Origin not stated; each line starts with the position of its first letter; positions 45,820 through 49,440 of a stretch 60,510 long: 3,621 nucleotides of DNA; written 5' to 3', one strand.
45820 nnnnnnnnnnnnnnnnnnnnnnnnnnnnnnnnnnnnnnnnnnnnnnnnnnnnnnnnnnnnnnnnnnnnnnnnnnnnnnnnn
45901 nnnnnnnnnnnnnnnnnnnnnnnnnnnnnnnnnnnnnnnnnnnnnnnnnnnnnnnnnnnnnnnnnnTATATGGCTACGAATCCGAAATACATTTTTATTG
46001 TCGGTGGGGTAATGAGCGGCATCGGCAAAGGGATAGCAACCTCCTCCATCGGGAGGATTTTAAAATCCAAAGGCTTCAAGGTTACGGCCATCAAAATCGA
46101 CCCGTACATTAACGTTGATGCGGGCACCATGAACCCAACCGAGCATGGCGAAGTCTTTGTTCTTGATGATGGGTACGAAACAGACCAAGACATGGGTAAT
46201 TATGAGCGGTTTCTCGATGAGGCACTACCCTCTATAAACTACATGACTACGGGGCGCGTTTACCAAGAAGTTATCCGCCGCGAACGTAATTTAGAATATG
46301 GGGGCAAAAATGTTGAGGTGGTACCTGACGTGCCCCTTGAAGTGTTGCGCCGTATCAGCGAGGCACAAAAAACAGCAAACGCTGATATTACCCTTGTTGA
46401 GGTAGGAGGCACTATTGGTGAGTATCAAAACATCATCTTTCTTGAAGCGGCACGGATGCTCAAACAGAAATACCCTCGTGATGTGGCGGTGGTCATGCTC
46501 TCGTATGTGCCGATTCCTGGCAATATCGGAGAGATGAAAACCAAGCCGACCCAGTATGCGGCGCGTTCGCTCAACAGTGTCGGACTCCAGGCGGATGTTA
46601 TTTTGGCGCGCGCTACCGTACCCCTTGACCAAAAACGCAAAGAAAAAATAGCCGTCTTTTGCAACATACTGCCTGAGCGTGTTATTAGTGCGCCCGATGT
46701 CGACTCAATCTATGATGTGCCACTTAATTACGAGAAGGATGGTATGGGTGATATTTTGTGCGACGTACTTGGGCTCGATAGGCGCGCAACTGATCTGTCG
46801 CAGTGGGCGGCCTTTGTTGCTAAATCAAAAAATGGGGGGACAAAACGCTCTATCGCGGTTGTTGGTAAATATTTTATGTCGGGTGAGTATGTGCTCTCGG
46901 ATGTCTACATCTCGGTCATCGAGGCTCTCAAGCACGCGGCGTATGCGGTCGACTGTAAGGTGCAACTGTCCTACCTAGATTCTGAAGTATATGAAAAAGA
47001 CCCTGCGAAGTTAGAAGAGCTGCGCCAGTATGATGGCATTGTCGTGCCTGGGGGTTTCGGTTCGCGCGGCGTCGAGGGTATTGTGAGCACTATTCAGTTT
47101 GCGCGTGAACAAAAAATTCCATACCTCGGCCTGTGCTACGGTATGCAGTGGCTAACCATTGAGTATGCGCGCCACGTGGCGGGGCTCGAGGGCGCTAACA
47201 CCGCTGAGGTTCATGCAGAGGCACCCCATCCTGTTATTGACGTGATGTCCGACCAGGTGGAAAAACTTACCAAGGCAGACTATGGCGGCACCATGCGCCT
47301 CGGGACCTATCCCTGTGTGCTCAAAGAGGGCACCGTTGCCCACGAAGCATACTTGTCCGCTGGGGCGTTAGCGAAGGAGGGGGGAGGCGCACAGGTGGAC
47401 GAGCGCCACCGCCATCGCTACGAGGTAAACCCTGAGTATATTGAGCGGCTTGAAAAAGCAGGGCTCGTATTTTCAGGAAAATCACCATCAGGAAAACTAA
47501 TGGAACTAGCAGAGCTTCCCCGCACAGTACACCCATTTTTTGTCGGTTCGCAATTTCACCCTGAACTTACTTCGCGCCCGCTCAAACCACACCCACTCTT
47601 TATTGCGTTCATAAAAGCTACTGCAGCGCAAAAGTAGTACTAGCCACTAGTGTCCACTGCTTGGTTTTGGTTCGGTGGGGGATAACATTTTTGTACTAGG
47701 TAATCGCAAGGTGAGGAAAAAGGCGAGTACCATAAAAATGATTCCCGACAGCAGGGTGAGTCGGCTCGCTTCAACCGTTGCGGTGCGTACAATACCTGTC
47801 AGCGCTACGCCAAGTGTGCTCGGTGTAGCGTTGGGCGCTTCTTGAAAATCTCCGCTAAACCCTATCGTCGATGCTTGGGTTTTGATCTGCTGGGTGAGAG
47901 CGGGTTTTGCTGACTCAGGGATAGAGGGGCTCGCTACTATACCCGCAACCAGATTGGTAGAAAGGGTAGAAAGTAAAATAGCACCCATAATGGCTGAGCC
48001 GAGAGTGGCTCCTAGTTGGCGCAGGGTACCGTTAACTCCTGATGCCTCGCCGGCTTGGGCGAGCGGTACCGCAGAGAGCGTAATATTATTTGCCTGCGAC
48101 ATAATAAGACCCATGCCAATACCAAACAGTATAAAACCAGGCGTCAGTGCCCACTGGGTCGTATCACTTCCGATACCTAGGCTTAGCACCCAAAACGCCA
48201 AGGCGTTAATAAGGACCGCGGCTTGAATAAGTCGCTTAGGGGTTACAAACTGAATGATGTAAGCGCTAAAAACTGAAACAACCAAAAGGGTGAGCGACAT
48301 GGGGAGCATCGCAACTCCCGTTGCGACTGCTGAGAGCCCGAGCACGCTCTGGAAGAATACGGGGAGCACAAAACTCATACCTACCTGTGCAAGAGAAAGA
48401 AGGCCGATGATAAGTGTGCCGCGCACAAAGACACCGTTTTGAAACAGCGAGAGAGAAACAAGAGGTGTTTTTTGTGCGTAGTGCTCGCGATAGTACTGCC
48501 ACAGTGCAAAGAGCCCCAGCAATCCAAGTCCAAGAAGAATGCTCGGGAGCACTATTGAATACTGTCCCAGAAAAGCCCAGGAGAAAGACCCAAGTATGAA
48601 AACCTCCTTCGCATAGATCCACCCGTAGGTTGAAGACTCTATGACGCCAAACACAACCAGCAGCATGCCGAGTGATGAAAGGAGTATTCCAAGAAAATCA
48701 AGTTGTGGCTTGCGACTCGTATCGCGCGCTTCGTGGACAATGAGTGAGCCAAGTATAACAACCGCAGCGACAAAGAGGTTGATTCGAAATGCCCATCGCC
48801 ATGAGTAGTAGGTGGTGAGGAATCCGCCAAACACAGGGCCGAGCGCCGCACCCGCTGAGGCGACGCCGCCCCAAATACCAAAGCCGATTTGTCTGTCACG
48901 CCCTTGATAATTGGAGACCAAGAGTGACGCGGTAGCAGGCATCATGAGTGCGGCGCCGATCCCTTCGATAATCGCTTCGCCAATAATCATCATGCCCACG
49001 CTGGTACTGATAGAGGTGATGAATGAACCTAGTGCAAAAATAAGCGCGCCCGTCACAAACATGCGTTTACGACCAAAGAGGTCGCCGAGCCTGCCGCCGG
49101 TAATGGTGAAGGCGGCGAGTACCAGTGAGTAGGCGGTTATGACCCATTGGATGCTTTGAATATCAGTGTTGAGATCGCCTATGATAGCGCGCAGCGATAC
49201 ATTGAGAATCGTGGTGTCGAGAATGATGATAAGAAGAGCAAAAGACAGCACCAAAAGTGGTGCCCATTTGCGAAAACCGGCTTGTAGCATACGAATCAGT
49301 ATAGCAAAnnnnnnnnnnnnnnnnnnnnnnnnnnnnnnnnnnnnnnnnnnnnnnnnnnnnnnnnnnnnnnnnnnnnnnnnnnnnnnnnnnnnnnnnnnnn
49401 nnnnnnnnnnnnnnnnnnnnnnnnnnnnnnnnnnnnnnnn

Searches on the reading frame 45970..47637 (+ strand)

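Call 43: search_protein_families(library=pfam, proteins=[window:45970-47637:+], max_evalue=0.0001)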
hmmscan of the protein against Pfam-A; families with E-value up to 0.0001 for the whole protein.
window:45970-47637:+ (555 aa): 2 families
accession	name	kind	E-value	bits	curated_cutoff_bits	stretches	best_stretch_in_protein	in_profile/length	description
PF06418.20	CTP_synth_N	-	1.6e-100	336.3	26.1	1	6-269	1-265/265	CTP synthase N-terminus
PF00117.34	GATase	-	3e-36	125.3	22.8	1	309-549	2-189/190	Glutamine amidotransferase class-I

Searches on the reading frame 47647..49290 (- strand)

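Call 43: search_protein_families(library=pfam, proteins=[window:47647-49290:-], max_evalue=0.0001)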
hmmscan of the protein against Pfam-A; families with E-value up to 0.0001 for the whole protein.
window:47647-49290:- (547 aa): 2 families
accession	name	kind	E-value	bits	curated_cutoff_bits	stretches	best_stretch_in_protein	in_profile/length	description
PF07690.21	MFS_1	-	2.1e-48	165.5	33.4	1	15-431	1-346/347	Major Facilitator Superfamily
PF05977.19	MFS_3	-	3.8e-05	22.8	27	1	24-196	24-200/524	Transmembrane secretion effector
